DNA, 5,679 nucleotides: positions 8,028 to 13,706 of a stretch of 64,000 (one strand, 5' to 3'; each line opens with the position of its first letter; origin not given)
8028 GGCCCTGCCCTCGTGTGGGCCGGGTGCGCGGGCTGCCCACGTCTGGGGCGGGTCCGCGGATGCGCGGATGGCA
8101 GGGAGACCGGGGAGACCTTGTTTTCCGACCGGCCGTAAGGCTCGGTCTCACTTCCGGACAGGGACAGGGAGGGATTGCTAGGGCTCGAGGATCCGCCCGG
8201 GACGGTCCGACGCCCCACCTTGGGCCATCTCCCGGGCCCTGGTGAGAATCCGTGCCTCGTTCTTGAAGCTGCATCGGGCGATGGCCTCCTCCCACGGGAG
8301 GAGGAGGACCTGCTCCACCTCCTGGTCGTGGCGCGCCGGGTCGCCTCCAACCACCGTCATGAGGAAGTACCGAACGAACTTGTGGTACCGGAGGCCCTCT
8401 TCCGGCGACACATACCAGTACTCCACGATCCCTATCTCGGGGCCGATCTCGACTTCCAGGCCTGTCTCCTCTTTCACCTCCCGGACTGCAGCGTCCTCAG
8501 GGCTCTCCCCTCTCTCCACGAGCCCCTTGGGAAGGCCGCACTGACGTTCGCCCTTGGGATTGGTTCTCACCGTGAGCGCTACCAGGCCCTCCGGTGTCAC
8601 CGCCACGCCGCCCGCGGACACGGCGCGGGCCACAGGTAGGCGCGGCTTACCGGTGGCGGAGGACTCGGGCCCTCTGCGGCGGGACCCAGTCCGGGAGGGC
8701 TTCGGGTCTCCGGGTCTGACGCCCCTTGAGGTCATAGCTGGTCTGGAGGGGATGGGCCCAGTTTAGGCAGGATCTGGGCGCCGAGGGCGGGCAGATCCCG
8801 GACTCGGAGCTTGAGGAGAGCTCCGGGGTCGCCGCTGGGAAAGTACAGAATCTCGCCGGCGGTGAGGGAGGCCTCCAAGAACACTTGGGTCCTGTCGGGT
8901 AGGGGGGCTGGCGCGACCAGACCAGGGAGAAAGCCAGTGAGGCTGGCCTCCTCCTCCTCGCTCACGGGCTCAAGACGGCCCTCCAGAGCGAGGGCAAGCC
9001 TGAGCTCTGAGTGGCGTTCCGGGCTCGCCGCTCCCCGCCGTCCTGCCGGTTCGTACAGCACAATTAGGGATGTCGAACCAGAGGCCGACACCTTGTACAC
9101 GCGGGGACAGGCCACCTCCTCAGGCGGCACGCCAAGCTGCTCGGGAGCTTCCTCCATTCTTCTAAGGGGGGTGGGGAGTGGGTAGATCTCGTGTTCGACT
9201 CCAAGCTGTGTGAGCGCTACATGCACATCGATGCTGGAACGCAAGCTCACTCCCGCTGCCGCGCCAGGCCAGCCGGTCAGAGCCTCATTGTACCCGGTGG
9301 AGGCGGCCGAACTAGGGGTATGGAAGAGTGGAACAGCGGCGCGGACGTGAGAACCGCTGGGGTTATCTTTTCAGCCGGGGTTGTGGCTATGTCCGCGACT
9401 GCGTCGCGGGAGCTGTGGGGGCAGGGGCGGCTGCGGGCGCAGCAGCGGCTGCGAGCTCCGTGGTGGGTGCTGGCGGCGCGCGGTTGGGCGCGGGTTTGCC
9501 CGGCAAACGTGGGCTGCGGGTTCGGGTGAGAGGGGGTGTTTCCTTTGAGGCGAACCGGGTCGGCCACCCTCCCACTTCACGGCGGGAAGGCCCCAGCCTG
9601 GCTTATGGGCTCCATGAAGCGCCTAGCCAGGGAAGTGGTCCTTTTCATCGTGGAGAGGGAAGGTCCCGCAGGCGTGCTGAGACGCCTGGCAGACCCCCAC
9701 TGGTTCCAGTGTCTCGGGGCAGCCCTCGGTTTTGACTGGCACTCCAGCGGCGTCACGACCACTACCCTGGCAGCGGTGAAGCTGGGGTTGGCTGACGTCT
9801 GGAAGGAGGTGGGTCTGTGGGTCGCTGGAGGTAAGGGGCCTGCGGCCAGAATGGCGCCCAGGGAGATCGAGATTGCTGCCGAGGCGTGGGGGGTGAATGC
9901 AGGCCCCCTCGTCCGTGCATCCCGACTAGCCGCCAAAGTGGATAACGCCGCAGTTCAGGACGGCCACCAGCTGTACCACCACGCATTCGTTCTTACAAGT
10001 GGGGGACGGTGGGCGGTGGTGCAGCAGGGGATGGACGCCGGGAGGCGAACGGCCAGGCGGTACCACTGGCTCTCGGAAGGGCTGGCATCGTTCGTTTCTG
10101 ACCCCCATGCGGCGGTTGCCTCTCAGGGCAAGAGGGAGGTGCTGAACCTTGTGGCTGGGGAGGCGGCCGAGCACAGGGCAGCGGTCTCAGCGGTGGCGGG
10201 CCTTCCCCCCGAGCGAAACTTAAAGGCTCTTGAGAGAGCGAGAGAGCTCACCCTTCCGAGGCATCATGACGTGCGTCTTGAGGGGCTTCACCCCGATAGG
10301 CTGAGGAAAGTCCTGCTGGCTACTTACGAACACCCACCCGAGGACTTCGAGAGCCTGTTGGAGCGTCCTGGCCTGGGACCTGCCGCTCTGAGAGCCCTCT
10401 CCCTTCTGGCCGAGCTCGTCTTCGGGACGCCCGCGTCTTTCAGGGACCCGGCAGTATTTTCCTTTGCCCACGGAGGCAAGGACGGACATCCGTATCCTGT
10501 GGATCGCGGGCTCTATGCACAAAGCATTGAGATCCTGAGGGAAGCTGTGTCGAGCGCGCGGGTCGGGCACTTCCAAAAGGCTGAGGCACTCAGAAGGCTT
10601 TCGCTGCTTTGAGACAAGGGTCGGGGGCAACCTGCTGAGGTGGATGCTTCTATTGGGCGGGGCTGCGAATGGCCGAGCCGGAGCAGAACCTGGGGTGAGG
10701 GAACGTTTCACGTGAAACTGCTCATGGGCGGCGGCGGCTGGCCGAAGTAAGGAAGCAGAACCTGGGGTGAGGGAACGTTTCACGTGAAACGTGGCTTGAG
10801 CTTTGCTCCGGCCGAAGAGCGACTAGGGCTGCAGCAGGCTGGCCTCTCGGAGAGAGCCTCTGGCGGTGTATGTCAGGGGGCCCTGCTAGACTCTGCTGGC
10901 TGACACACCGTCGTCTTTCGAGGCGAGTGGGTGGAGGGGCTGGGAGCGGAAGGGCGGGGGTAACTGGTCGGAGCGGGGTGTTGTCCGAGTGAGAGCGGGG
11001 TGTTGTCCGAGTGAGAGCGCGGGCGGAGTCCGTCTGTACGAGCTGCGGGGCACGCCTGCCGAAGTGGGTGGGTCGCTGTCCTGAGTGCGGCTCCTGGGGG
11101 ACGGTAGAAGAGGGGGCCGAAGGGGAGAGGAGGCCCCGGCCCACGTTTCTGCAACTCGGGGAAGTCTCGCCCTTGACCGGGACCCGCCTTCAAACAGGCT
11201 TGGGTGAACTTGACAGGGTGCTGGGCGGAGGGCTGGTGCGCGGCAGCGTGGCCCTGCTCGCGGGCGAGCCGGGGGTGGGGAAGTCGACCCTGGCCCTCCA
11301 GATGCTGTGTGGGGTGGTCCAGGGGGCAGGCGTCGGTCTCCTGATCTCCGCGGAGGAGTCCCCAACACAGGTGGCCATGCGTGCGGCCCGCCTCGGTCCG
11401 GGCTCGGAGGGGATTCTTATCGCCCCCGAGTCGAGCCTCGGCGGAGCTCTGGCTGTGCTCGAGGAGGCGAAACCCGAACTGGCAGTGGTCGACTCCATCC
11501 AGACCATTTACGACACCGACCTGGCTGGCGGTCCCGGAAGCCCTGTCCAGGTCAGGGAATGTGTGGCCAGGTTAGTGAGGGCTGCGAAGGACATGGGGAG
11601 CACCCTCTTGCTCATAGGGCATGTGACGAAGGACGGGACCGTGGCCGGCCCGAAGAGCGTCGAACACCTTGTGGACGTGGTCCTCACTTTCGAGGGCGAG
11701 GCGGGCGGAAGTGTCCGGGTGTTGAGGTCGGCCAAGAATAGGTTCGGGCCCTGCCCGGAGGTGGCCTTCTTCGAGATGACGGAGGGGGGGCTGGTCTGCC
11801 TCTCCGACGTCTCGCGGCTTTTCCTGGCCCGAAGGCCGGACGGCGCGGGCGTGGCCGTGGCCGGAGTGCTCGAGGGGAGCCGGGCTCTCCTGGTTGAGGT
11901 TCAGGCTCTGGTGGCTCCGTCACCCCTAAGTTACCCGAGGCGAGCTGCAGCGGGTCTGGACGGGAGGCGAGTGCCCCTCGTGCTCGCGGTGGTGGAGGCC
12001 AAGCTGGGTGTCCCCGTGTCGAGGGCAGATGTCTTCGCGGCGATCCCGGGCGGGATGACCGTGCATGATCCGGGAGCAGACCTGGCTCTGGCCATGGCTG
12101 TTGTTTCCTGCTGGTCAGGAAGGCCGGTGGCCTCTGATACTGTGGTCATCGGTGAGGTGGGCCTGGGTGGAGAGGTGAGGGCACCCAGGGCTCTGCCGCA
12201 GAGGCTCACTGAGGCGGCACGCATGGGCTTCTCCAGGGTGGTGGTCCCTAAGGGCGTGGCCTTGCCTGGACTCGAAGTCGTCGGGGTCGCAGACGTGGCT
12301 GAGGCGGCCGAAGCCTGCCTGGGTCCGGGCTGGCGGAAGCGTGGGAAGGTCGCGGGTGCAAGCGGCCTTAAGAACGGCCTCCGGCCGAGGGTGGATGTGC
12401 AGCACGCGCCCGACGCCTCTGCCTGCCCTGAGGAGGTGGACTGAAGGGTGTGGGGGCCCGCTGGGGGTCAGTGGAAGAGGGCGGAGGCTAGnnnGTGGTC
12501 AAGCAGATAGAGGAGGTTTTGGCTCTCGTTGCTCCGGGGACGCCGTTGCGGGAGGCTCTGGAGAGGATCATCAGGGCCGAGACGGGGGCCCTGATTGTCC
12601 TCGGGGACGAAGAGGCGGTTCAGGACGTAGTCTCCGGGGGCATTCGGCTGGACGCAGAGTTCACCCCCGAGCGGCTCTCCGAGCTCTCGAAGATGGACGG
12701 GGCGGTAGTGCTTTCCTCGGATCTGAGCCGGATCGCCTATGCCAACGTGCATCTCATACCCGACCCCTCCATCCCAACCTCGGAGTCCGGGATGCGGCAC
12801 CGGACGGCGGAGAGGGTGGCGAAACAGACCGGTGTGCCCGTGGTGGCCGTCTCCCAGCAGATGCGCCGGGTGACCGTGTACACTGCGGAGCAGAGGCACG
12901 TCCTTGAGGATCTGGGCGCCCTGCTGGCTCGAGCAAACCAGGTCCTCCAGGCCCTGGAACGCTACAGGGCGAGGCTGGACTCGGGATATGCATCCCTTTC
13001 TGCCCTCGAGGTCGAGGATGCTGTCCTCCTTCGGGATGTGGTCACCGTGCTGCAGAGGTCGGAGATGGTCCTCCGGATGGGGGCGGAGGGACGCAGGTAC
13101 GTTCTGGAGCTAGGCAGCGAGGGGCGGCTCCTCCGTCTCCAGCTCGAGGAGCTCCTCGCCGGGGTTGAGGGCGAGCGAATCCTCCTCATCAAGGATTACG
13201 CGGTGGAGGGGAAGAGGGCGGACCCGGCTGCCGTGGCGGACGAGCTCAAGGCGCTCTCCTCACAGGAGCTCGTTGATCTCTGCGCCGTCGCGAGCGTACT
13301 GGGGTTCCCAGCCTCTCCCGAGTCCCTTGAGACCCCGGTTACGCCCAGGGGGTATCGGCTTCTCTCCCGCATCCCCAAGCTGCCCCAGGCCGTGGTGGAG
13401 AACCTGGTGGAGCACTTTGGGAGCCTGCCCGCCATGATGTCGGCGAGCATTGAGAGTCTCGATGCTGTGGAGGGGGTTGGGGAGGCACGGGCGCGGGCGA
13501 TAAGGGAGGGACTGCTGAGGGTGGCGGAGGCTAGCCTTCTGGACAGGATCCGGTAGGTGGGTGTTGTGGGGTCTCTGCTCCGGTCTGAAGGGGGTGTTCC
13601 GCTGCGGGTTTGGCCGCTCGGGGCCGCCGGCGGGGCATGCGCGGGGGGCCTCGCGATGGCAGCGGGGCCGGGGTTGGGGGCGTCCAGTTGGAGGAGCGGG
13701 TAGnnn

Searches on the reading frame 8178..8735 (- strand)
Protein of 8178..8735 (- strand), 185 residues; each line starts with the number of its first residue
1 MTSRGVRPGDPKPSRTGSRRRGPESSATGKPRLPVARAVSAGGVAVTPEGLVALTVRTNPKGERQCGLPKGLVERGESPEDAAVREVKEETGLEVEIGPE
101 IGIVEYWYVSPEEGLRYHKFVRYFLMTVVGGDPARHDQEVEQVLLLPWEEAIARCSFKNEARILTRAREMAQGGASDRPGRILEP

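Call 29: search_protein_families(library=pfam, proteins=[window:8178-8735:-], max_evalue=0.0001)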
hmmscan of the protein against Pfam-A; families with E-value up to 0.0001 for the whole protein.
window:8178-8735:- (185 aa): 1 family
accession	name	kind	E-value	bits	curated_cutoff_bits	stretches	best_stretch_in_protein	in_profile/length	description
PF00293.34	NUDIX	-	6.6e-20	71.9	21.1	1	38-153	3-119/134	NUDIX domain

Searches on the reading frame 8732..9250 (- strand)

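Call 79: search_protein_families(library=pfam, proteins=[window:8732-9250:-], max_evalue=0.001)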
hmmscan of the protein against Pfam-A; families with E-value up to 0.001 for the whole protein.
window:8732-9250:- (172 aa): 1 family
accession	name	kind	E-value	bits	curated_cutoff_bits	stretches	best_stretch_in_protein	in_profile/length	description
PF04073.20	tRNA_edit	-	3.8e-09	37.1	25.5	1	29-153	4-120/123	Aminoacyl-tRNA editing domain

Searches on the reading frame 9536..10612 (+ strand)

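Call 79: search_protein_families(library=pfam, proteins=[window:9536-10612:+], max_evalue=0.001)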
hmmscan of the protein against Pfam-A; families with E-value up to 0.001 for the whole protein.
window:9536-10612:+ (358 aa): 1 family
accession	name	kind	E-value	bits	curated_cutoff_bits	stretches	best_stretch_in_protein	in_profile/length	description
PF05559.16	DUF763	-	7.7e-120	400.4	35.5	1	8-322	1-319/319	Protein of unknown function (DUF763)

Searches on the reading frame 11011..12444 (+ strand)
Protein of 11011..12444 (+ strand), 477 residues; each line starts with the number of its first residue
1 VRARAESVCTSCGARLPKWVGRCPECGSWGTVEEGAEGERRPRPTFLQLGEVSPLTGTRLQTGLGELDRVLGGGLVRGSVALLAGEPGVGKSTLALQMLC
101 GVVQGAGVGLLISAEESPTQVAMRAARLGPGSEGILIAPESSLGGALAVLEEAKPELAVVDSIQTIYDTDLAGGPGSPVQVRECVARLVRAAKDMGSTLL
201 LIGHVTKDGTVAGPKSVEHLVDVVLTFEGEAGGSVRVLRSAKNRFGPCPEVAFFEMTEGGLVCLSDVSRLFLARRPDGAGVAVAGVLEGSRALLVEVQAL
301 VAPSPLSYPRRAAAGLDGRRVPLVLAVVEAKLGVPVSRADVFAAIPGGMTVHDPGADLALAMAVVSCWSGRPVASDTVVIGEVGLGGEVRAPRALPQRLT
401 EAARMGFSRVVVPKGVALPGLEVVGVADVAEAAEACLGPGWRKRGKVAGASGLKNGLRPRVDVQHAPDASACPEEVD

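Call 29: search_protein_families(library=pfam, proteins=[window:11011-12444:+], max_evalue=0.0001)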
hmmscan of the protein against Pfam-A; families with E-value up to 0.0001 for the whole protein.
window:11011-12444:+ (477 aa): 7 families
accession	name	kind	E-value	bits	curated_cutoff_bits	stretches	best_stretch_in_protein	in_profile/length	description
PF06745.19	ATPase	-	6.6e-19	68.6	26.6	2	61-129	2-71/231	KaiC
PF13481.12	AAA_25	-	2.1e-13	50.8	27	1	62-209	17-194/195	AAA domain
PF18073.7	Zn_ribbon_LapB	-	1e-09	38.4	25.7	1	8-34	2-28/28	Rubredoxin metal binding domain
PF13541.12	ChlI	-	2.4e-07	31.1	27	1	355-414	60-119/121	Subunit ChlI of Mg-chelatase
PF05362.19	Lon_C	-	7.1e-07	29.4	21.1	1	338-414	93-170/205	Lon protease (S16) C-terminal proteolytic domain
PF03796.21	DnaB_C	-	2.4e-06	27.5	27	1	60-125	2-67/255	DnaB-like helicase C terminal domain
PF08423.17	Rad51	-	9.9e-05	22.2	22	0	59-98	7-46/244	Rad51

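Call 42: find_homologous_proteins(query=window:11011-12444:+, max_evalue=1e-30)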
Query window:11011-12444:+ (477 aa): 7998 proteins with E <= 1e-30 among 8000 candidates; the best 120 are listed.
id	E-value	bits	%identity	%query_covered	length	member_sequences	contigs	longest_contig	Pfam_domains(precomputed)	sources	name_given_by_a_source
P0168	6.8e-248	841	100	84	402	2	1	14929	PF06745.20,PF05362.20,PF13481.13,PF13541.13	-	-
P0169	8.5e-120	419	53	91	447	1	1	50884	PF18073.8,PF06745.20,PF03796.22,PF23442.2,PF08423.18,PF13401.13,PF00154.28,PF13481.13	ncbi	-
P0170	9.1e-119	415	50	91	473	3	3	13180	PF18073.8,PF06745.20,PF13481.13,PF13541.13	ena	-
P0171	2.1e-118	414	51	91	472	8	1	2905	PF18073.8,PF06745.20,PF03796.22,PF23442.2,PF13481.13,PF13541.13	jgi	jgi:DNA repair protein RadA/Sms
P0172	2.0e-117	411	50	90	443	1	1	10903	PF18073.8,PF06745.20,PF03796.22,PF23442.2,PF13481.13,PF13541.13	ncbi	-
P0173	1.7e-116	408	50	91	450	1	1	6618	PF18073.8,PF06745.20,PF03796.22,PF23442.2,PF05362.20,PF13401.13,PF13481.13,PF13541.13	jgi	jgi:DNA repair protein RadA/Sms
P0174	4.3e-116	407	51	90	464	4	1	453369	PF18073.8,PF06745.20,PF03796.22,PF23442.2,PF13481.13,PF13541.13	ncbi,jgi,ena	jgi:DNA repair protein RadA/Sms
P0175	1.4e-115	405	50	92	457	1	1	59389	PF18073.8,PF06745.20,PF03796.22,PF23442.2,PF13481.13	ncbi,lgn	ncbi:MAG: DNA repair protein RadA [Nitriliruptorales bacterium]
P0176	4.8e-115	403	50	89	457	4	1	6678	PF18073.8,PF06745.20,PF05362.20,PF13481.13,PF13541.13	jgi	jgi:DNA repair protein RadA/Sms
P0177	5.0e-114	400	51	91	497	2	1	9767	PF18073.8,PF06745.20,PF03796.22,PF23442.2,PF13401.13,PF13481.13,PF13191.13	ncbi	-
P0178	9.4e-114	399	51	89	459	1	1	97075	PF18073.8,PF06745.20,PF03796.22,PF23442.2,PF13401.13,PF13481.13,PF13191.13,PF13541.13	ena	-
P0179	1.3e-113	398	46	90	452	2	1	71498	PF18073.8,PF06745.20,PF03796.22,PF05362.20,PF13481.13,PF13191.13,PF13541.13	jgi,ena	-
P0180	1.6e-113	398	51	90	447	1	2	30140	PF18073.8,PF06745.20,PF03796.22,PF23442.2,PF13401.13,PF13481.13,PF13541.13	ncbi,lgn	ncbi:MAG: DNA repair protein RadA [Actinomycetota bacterium]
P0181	1.6e-113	398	50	89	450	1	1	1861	PF18073.8,PF06745.20,PF03796.22,PF23442.2,PF13401.13,PF13481.13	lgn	-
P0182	1.8e-113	398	50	89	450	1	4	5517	PF18073.8,PF06745.20,PF03796.22,PF23442.2,PF13401.13,PF13481.13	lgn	-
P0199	2.7e-112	394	51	89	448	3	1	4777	PF18073.8,PF06745.20,PF03796.22,PF23442.2,PF13481.13,PF13541.13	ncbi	-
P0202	3.7e-112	394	50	87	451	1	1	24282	PF18073.8,PF06745.20,PF23442.2,PF13401.13,PF13481.13,PF13541.13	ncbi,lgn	-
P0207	5.0e-112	393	47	90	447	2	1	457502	PF18073.8,PF06745.20,PF03796.22,PF23442.2,PF13481.13,PF13541.13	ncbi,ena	-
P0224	2.5e-111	391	48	90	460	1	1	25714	PF18073.8,PF06745.20,PF03796.22,PF23442.2,PF08423.18,PF05362.20,PF13481.13,PF13541.13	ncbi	-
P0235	5.9e-111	390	49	87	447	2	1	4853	PF18073.8,PF06745.20,PF03796.22,PF23442.2,PF05362.20,PF00004.36,PF13481.13,PF13541.13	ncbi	-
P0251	2.6e-110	388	49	90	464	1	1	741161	PF18073.8,PF06745.20,PF03796.22,PF23442.2,PF00004.36,PF13481.13,PF13191.13,PF13541.13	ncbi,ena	-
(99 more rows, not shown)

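Call 43: list_cluster_members(proteins=[P0169, P0172, P0174, P0177, P0199, P0202, P0207, P0251, P0224, P0235])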
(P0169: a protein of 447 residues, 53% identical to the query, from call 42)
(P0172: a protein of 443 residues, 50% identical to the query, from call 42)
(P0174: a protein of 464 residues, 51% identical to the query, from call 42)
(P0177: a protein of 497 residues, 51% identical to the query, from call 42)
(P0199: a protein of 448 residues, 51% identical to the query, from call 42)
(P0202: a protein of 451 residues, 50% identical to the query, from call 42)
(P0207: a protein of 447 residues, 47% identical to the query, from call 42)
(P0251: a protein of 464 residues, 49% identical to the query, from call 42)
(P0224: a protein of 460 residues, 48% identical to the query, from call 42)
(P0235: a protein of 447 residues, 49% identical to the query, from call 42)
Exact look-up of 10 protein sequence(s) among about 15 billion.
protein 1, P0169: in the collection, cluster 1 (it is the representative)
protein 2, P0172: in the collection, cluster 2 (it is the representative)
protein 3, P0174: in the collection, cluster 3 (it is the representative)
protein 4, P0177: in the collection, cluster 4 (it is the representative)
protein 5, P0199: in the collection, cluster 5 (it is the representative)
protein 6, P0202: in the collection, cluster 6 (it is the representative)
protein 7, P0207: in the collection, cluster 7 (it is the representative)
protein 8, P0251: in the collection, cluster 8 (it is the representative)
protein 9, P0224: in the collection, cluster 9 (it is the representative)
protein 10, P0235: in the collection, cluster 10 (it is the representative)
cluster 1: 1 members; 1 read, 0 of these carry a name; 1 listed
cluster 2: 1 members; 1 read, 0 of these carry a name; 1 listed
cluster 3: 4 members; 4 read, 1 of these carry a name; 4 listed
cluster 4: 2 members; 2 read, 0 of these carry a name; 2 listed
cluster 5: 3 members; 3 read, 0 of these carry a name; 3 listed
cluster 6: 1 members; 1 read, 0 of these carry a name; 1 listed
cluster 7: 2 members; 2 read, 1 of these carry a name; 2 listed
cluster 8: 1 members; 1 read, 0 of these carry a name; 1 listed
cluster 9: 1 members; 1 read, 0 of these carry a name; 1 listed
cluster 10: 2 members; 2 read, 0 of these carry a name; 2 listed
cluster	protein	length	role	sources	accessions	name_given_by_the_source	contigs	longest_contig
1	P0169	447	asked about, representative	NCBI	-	-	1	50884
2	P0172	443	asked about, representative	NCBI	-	-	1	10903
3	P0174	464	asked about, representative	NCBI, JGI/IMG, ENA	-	DNA repair protein RadA/Sms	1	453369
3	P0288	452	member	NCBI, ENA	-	-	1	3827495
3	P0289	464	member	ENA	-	-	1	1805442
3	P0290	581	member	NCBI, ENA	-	-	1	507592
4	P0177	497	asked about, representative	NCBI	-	-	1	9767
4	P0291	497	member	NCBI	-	-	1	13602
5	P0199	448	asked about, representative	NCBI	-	-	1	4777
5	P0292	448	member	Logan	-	-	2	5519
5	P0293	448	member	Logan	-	-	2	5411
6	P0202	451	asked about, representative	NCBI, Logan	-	-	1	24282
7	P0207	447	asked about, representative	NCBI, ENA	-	-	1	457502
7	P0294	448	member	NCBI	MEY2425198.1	MAG: hypothetical protein QOI61_770 [Actinomycetota bacterium]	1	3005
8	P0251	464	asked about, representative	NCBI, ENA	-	-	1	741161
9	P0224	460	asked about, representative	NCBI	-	-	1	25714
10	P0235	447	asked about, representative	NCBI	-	-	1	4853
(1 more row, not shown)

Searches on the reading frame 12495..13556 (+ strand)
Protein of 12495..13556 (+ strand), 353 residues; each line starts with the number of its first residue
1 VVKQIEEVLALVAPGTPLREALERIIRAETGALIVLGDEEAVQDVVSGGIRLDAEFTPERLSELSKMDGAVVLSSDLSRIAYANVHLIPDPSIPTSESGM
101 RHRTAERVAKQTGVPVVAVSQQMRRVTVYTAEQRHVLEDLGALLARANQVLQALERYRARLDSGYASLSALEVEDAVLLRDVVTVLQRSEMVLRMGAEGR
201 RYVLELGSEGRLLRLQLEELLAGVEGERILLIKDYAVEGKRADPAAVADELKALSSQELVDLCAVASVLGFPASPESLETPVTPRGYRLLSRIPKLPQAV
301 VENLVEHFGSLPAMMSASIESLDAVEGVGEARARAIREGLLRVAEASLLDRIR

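Call 29: search_protein_families(library=pfam, proteins=[window:12495-13556:+], max_evalue=0.0001)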
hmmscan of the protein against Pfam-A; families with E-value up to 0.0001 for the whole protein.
window:12495-13556:+ (353 aa): 5 families
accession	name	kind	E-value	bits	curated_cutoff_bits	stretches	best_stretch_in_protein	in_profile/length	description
PF10635.14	DisA-linker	-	8.9e-48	162.1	25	1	137-276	1-140/142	DisA bacterial checkpoint controller linker region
PF02457.21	DAC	-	2.4e-28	98.6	27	1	20-132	2-117/119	DisA bacterial checkpoint controller nucleotide-binding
PF12826.13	HHH_2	-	2.1e-06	28.2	27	1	294-338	9-53/64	Helix-hairpin-helix motif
PF14520.12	HHH_5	-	8.8e-06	26.6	27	1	288-340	2-55/57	Helix-hairpin-helix domain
PF00633.29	HHH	-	3.2e-05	24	24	0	317-338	8-29/30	Helix-hairpin-helix motif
